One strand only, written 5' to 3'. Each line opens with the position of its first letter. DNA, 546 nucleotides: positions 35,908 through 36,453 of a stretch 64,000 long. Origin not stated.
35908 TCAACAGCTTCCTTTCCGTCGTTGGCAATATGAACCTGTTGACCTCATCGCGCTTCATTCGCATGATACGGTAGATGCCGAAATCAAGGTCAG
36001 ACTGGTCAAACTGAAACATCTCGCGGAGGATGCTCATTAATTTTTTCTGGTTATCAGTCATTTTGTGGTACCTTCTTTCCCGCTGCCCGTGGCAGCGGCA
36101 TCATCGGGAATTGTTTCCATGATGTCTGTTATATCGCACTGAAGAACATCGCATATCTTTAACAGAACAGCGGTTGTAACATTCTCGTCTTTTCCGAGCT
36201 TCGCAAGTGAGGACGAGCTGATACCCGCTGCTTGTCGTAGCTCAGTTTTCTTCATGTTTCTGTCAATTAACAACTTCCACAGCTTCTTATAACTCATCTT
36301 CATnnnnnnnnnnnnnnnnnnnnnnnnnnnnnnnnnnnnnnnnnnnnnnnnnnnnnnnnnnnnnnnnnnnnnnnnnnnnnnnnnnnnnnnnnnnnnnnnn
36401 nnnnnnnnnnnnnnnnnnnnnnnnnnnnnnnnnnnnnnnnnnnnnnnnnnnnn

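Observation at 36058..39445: Candidate Lamassu/ABC-three-component-like antiphage operon: HNH-motif protein + small protein + coiled-coil P-loop ATPase + XRE regulator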

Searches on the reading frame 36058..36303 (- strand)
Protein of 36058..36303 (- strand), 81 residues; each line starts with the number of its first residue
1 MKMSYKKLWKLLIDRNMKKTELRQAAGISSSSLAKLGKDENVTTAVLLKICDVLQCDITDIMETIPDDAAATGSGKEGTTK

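Call 3: search_protein_families(library=pfam, proteins=[window:36058-36303:-], max_evalue=0.1)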
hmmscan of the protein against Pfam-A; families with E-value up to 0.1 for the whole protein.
window:36058-36303:- (81 aa): 2 families
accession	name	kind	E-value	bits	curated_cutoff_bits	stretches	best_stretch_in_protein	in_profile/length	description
PF13443.12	HTH_26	-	1.1e-21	77.3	22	1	7-67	1-63/63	Cro/C1-type HTH DNA-binding domain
PF01381.28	HTH_3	-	0.00024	21.5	23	1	12-60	5-54/55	Helix-turn-helix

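Call 4: search_protein_families(library=padloc, proteins=[window:36058-36303:-], max_evalue=0.1)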
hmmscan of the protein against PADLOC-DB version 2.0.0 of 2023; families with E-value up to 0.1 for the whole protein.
window:36058-36303:- (81 aa): 4 families
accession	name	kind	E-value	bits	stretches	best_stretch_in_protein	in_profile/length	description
PDLC02926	HTH_VI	-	0.0012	17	1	14-62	12-61/92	-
PDLC03951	RmrA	-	0.0057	13.7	1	6-68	11-74/400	-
PDLC04775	PDC-M69A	-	0.018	13.6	1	7-63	11-68/113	-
PDLC04758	PDC-M64B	-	0.02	13.3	1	6-61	33-89/123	-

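Call 5: search_protein_families(library=ncbifam, proteins=[window:36058-36303:-], max_evalue=0.1)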
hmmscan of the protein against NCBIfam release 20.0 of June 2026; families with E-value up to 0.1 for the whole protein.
window:36058-36303:- (81 aa): 6 families
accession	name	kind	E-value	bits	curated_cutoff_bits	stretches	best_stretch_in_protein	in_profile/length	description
NF000090.1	trans_reg_VanU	equivalog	1.9e-29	101.7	150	1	1-68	1-68/75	glycopeptide resistance transcriptional regulator VanU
NF010465.0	PRK13890.1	equivalog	0.0001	22.4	96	1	5-65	7-68/121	conjugal transfer protein TrbA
NF006015.0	PRK08154.1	subfamily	0.00028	20.2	204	1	14-65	41-93/314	anaerobic benzoate catabolism transcriptional regulator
NF038139.1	Reg_Aceta_RamB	equivalog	0.0076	14.9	700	1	7-59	6-59/465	acetate metabolism transcriptional regulator RamB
NF007257.0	PRK09706.1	subfamily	0.012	15.4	101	1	18-62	20-65/135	transcriptional repressor DicA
NF002926.0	PRK03573.1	equivalog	0.081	12.9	120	0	7-41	14-48/144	transcriptional regulator SlyA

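Call 41: search_protein_families(library=phrogs, proteins=[window:36058-36303:-], max_evalue=0.00001)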
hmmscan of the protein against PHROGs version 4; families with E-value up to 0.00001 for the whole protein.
window:36058-36303:- (81 aa): 1 family
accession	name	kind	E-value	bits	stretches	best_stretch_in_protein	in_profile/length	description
phrog_3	-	transcription regulation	2.6e-07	31.8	1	1-64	86-148/430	transcriptional repressor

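Call 69: search_dna_similar(query=window:36058-36303:-, collection=phages, mode=protein, max_rows=30, max_evalue=1e-8)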
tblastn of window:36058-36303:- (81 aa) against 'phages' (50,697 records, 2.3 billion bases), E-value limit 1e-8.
Records with a match: 42; places in all: 43; records where one place covers at least 80% of the query: 29.
Best place of each record, by identity: 60-80% 13; <60% 29.
By first word of the organism name: Bacteriophage 15; Paenibacillus 7; Streptococcus 5; phage 3; Acutalibacteraceae 2; Erysipelothrix 1; Oscillospirales 1; Terrisporobacter 1; Christensenellales 1; Anaeroplasmataceae 1; and 5 more.
By host as written in the record: - 16; Paenibacillus larvae ATCC 9545 5; Acutalibacteraceae 2; Paenibacillus larvae 2; Streptococcus porci DSM_23759 1; Erysipelothrix rhusiopathiae ZJ 1; Streptococcus dysgalactiae subsp. equisimilis 1; Streptococcus agalactiae 20280_6_181 1; and 13 more.
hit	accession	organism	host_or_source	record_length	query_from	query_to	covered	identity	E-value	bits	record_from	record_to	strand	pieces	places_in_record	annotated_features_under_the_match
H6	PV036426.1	Acutalibacteraceae phage NatCom_11578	Acutalibacteraceae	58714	1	72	89%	66.7%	5e-25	101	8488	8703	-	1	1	hypothetical protein (x2)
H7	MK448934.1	Streptococcus phage Javan422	Streptococcus porci DSM_23759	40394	1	68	84%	69.1%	2e-21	91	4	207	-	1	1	hypothetical protein (x2)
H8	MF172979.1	Erysipelothrix phage phi1605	Erysipelothrix rhusiopathiae ZJ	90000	1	68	84%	66.2%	4e-22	93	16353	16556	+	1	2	hypothetical protein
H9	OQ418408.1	Streptococcus phage PhiSdyV1524-fexAoptrA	Streptococcus dysgalactiae subsp. ...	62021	1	68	84%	66.2%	1e-21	92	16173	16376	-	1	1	transcriptional regulator, Xre family | chromosome segregation protein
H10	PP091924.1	Streptococcus phage phiStag1_20280_6_181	Streptococcus agalactiae 20280_6_181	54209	1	68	84%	66.2%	2e-21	91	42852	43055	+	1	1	yozG: DNA-binding transcriptional regulator, XRE family | DUF2326 domain-containing protein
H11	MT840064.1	Bacteriophage sp.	human fecal samples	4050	1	67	83%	65.7%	2e-23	97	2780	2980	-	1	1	record has no annotation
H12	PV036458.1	Oscillospirales phage IMGVR 15609780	Oscillospirales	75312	1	67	83%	65.7%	1e-19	86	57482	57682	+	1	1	hypothetical protein (x2)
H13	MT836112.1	Bacteriophage sp.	human fecal samples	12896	1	72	89%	61.1%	1e-21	92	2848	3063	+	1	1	record has no annotation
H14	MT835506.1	Bacteriophage sp.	human fecal samples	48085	3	68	81%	65.2%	9e-22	92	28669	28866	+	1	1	record has no annotation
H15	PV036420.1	phage NatCom_9287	human feces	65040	1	67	83%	61.2%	3e-22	94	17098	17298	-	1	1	hypothetical protein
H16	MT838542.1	Bacteriophage sp.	human fecal samples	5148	1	67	83%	61.2%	3e-19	85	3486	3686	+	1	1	record has no annotation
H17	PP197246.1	Terrisporobacter phage TPDSL_ph1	Terrisporobacter petrolearius DSL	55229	1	67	83%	61.2%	6e-15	73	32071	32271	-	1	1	transcriptional repressor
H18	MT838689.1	Bacteriophage sp.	human fecal samples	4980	1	68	84%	57.4%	3e-19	85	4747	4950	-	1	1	record has no annotation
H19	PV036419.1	Christensenellales phage NatCom_6392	Christensenellales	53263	1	67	83%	56.7%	1e-18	83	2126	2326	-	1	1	hypothetical protein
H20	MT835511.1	Bacteriophage sp.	human fecal samples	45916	1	63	78%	60.3%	2e-16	77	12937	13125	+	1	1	record has no annotation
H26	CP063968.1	Clostridium phage CWou-2020b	Clostridium botulinum BKT2873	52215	1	67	83%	50.7%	8e-16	75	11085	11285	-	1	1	helix-turn-helix transcriptional regulator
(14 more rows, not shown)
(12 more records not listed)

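Call 70: get_annotated_region(hit=H10, flank=6000)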
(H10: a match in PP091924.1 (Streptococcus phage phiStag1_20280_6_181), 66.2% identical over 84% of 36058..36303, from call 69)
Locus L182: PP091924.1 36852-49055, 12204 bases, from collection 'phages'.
description: Streptococcus phage phiStag1_20280_6_181, complete genome.
organism: Streptococcus phage phiStag1_20280_6_181 (NCBI taxid 3115048)
taxonomy: Viruses; Duplodnaviria; Heunggongvirae; Uroviricota; Caudoviricetes
host: Streptococcus agalactiae 20280_6_181; source: cerebrospinal fluid from human; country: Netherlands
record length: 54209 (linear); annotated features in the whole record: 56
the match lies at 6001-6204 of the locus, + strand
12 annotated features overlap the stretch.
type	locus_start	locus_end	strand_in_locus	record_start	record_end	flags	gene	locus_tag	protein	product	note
CDS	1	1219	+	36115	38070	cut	-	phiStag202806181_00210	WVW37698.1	DNA polymerase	Prophage LambdaSa04, DNA polymerase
CDS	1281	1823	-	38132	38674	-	-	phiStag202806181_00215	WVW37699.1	hypothetical protein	-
CDS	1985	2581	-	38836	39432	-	-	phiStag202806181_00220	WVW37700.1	sigma-70 family RNA polymerase sigma factor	-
CDS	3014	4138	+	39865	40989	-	-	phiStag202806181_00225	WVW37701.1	CTD11 domain-containing protein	-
CDS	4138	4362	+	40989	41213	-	mafI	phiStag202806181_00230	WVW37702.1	MafI family immunity protein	-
CDS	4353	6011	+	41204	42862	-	-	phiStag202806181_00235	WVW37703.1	DUF2326 domain-containing protein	-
CDS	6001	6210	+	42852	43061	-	yozG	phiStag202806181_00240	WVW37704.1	DNA-binding transcriptional regulator, XRE family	-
CDS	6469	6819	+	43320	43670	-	tnpB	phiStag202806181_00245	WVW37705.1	accessory protein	IS66 family insertion sequence element accessory protein TnpB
CDS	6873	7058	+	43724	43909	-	-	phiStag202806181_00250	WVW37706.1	LZ-Tnp-IS66 domain-containing protein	-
CDS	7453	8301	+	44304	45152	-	-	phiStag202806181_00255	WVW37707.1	transposase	IS66 family transposase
CDS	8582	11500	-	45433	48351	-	-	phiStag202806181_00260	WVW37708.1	LPXTG-motif cell wall anchor domain protein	-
CDS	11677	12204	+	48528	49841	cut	-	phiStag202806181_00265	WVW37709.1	YSIRK-targeted surface antigen transcriptional regulator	-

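Call 71: get_annotated_region(hit=H17, flank=5000)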
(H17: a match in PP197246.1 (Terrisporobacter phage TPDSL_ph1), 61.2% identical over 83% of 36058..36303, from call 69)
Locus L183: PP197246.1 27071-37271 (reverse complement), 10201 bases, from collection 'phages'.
description: Terrisporobacter phage TPDSL_ph1, complete genome.
organism: Terrisporobacter phage TPDSL_ph1 (NCBI taxid 3141806)
taxonomy: Viruses
host: Terrisporobacter petrolearius DSL; source: culture supernatant; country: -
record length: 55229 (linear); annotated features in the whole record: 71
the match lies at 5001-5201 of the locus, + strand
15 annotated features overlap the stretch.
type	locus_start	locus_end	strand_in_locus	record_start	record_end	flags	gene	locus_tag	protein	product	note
CDS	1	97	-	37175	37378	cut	-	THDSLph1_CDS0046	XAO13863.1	hypothetical protein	-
CDS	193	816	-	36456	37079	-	-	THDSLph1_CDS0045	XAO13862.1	RNA polymerase sigma factor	-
CDS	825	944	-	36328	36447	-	-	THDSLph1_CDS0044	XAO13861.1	hypothetical protein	-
CDS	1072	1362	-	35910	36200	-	-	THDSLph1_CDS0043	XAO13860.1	hypothetical protein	-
CDS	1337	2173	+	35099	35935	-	-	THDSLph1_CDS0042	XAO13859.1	hypothetical protein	-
CDS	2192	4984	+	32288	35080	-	-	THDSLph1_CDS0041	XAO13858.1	Dda-like helicase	-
CDS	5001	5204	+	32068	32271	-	-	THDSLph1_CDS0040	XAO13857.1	transcriptional repressor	-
CDS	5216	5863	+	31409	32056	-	-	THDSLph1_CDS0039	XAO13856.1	hypothetical protein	-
CDS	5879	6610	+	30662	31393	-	-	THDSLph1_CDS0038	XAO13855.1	hypothetical protein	-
CDS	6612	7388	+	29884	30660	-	-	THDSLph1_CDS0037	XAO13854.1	hypothetical protein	-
CDS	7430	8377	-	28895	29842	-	-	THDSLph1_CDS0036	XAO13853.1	DNA methyltransferase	-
CDS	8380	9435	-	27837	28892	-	-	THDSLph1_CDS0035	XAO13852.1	DNA methyltransferase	-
CDS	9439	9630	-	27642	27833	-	-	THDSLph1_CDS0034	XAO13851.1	hypothetical protein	-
CDS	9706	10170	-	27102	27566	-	-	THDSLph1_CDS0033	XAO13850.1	hypothetical protein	-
CDS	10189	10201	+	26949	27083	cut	-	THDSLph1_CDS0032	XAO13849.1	hypothetical protein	-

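Call 72: get_annotated_region(hit=H8, flank=5000)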
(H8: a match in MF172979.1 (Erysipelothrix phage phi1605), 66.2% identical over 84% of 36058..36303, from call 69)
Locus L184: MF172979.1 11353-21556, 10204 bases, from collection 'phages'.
description: Erysipelothrix phage phi1605, complete genome.
organism: Erysipelothrix phage phi1605 (NCBI taxid 2006938)
taxonomy: Viruses; Duplodnaviria; Heunggongvirae; Uroviricota; Caudoviricetes
host: Erysipelothrix rhusiopathiae ZJ; source: swine; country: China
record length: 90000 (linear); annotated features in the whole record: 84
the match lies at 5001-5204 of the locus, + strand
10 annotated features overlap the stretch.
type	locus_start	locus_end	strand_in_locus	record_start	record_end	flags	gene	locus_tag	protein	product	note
CDS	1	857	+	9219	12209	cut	-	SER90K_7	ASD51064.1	type III restriction enzyme res subunit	resIII; Type III restriction enzyme, res subunit:DEAD/DEAH box helicase, N-terminal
CDS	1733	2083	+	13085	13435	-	-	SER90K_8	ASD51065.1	hypothetical protein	-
CDS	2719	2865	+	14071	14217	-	-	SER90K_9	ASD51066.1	hypothetical protein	-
CDS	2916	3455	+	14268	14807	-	-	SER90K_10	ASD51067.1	site-specific recombinase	rec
CDS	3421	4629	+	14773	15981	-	-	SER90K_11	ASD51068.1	site-specific recombinase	rec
CDS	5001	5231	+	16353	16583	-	-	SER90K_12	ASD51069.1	hypothetical protein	-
CDS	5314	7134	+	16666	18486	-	-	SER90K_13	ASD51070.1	methyl-directed repair DNA adenine methylase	dam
CDS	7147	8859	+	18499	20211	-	resIIs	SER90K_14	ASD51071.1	type IIs restriction endonuclease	-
CDS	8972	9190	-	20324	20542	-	-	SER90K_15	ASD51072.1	hypothetical protein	-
CDS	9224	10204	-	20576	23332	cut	-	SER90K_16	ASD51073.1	RecD-like DNA helicase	recD-like DNA helicase YrrC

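Call 95: get_annotated_region(hit=H6, flank=7000)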
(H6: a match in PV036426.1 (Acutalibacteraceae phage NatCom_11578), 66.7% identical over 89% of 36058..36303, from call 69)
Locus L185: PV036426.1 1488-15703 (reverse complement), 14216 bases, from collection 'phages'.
description: Acutalibacteraceae phage NatCom_11578, complete genome.
organism: Acutalibacteraceae phage NatCom_11578 (NCBI taxid 3403511)
taxonomy: Viruses; Duplodnaviria; Heunggongvirae; Uroviricota; Caudoviricetes; Ca. Heliusvirales
host: Acutalibacteraceae; source: human feces; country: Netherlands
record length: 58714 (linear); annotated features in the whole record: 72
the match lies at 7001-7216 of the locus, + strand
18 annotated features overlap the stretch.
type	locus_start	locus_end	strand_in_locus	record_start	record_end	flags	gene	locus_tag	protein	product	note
CDS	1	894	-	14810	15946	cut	-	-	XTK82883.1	exonuclease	-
CDS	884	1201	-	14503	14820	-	-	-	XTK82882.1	hypothetical protein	-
CDS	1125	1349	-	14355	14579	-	-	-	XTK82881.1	hypothetical protein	-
CDS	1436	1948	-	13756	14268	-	-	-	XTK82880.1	hypothetical protein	-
CDS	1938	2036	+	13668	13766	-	-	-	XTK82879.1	hypothetical protein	-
CDS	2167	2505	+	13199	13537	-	-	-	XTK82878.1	hypothetical protein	-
CDS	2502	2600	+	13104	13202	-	-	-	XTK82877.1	hypothetical protein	-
CDS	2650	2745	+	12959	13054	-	-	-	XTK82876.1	hypothetical protein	-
CDS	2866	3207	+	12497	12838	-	-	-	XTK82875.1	hypothetical protein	-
CDS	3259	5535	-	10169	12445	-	-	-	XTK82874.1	hypothetical protein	-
CDS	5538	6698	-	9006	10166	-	-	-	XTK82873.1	hypothetical protein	-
CDS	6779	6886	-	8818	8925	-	-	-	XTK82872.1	hypothetical protein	-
CDS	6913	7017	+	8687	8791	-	-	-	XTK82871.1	hypothetical protein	-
CDS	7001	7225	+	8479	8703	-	-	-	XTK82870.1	hypothetical protein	-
CDS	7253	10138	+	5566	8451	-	-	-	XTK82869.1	DNA helicase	-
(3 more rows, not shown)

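Call 96: get_annotated_region(hit=H26, flank=7000)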
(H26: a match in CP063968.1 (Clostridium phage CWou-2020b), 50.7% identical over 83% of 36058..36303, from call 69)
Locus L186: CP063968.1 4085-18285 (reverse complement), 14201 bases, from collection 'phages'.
description: Clostridium phage CWou-2020b, complete sequence.
organism: Clostridium phage CWou-2020b (NCBI taxid 2782719)
taxonomy: Viruses; Duplodnaviria; Heunggongvirae; Uroviricota; Caudoviricetes
host: Clostridium botulinum BKT2873; source: -; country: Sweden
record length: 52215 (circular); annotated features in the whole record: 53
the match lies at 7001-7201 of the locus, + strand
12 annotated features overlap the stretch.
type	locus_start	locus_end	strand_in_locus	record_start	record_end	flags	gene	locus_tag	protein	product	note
CDS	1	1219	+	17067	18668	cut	-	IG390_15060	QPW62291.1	recombinase family protein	Derived by automated computational analysis using gene prediction method: Protein Homology.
CDS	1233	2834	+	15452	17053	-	-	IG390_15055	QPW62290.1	recombinase family protein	Derived by automated computational analysis using gene prediction method: Protein Homology.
CDS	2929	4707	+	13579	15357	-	-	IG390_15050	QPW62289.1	hypothetical protein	Derived by automated computational analysis using gene prediction method: GeneMarkS-2+.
CDS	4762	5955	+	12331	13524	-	-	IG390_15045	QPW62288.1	hypothetical protein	Derived by automated computational analysis using gene prediction method: GeneMarkS-2+.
CDS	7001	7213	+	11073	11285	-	-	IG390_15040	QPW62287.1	helix-turn-helix transcriptional regulator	Derived by automated computational analysis using gene prediction method: Protein Homology.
CDS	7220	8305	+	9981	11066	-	-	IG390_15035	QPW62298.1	DNA methylase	Derived by automated computational analysis using gene prediction method: Protein Homology.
CDS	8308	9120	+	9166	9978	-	-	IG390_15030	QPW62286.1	site-specific DNA-methyltransferase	Derived by automated computational analysis using gene prediction method: Protein Homology.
CDS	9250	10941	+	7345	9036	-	-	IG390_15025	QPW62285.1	hypothetical protein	Derived by automated computational analysis using gene prediction method: GeneMarkS-2+.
CDS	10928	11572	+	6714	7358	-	-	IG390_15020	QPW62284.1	hypothetical protein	Derived by automated computational analysis using gene prediction method: GeneMarkS-2+.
CDS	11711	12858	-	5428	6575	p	-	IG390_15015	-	IS3 family transposase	frameshifted; Derived by automated computational analysis using gene prediction method: Protein Homology.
CDS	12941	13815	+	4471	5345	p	-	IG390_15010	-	GIY-YIG nuclease family protein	frameshifted; internal stop; Derived by automated computational analysis using gene prediction method: Protein Homology.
CDS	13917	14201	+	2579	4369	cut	-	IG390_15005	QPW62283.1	HNH endonuclease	Derived by automated computational analysis using gene prediction method: Protein Homology.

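Call 97: get_annotated_region(hit=H15, flank=7000)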
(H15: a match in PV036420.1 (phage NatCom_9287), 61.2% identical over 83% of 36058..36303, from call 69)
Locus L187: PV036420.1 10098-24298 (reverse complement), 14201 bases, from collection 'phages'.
description: Phage NatCom_9287, complete genome.
organism: phage NatCom_9287 (NCBI taxid 3403551)
taxonomy: Viruses; Duplodnaviria; Heunggongvirae; Uroviricota; Caudoviricetes; Ca. Heliusvirales
host: -; source: human feces; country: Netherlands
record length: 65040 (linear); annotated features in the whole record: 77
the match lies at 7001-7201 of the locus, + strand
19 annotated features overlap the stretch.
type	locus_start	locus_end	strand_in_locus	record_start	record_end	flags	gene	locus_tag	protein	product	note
CDS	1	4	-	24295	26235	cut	-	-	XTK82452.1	hypothetical protein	-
CDS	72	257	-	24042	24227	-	-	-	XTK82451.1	hypothetical protein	-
CDS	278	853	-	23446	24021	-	-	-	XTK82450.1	hypothetical protein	-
CDS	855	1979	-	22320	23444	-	-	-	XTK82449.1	hypothetical protein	-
CDS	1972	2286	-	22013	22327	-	-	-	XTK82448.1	hypothetical protein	-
CDS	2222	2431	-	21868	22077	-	-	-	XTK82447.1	hypothetical protein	-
CDS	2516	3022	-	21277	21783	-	-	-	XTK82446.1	hypothetical protein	-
CDS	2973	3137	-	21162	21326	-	-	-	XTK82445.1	hypothetical protein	-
CDS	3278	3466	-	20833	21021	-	-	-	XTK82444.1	hypothetical protein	-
CDS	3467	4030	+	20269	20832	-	-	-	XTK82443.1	hypothetical protein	-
CDS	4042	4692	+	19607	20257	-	-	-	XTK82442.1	hypothetical protein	-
CDS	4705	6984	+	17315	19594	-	-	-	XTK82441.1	hypothetical protein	-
CDS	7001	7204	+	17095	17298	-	-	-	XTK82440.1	hypothetical protein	-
CDS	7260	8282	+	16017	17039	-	-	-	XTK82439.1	DNA methyltransferase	-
CDS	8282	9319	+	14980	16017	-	-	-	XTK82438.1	DNA methyltransferase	-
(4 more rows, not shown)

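Call 102: find_related_loci(query=A5, collection=viral_contigs, flank=10000)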
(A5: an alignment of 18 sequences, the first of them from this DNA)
Query A5 (68 aa) in viral_contigs; peptide patterns used: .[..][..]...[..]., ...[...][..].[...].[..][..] (x = any residue, [..] = any of these).
600 stretches matched a pattern (row limit reached: there are more); 529 encode a relative of the query (tblastn E <= 1e-3); the best 80 are kept; 80 distinct loci.
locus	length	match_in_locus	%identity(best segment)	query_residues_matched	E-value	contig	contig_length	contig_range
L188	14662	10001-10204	100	1-68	7e-41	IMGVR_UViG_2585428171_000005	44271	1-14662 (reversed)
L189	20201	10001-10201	78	1-67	2e-32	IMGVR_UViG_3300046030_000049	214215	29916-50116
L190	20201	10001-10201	78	1-67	2e-32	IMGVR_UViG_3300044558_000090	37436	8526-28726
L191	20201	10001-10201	78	1-67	2e-32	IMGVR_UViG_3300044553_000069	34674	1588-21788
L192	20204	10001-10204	78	1-68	2e-31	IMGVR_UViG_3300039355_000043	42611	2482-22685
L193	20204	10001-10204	78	1-68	4e-31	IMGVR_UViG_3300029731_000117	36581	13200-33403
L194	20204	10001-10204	75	1-68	2e-30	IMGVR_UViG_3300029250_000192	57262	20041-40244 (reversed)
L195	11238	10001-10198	74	1-66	3e-30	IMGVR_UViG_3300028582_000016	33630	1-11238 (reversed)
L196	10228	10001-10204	71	1-68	8e-30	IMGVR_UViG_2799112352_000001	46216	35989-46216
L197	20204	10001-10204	69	1-68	1e-28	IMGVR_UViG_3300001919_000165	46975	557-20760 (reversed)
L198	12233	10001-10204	72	1-68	5e-29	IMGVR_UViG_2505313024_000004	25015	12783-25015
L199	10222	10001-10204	69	1-68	1e-28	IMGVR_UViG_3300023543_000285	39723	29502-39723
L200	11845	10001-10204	69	1-68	1e-28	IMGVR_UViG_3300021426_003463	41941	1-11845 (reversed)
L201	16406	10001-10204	69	1-68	2e-28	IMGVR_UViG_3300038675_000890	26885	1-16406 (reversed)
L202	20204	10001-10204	69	1-68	3e-28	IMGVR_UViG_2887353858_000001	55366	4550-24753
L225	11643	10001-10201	63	1-67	1e-26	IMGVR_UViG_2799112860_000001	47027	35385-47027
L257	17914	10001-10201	61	1-67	1e-25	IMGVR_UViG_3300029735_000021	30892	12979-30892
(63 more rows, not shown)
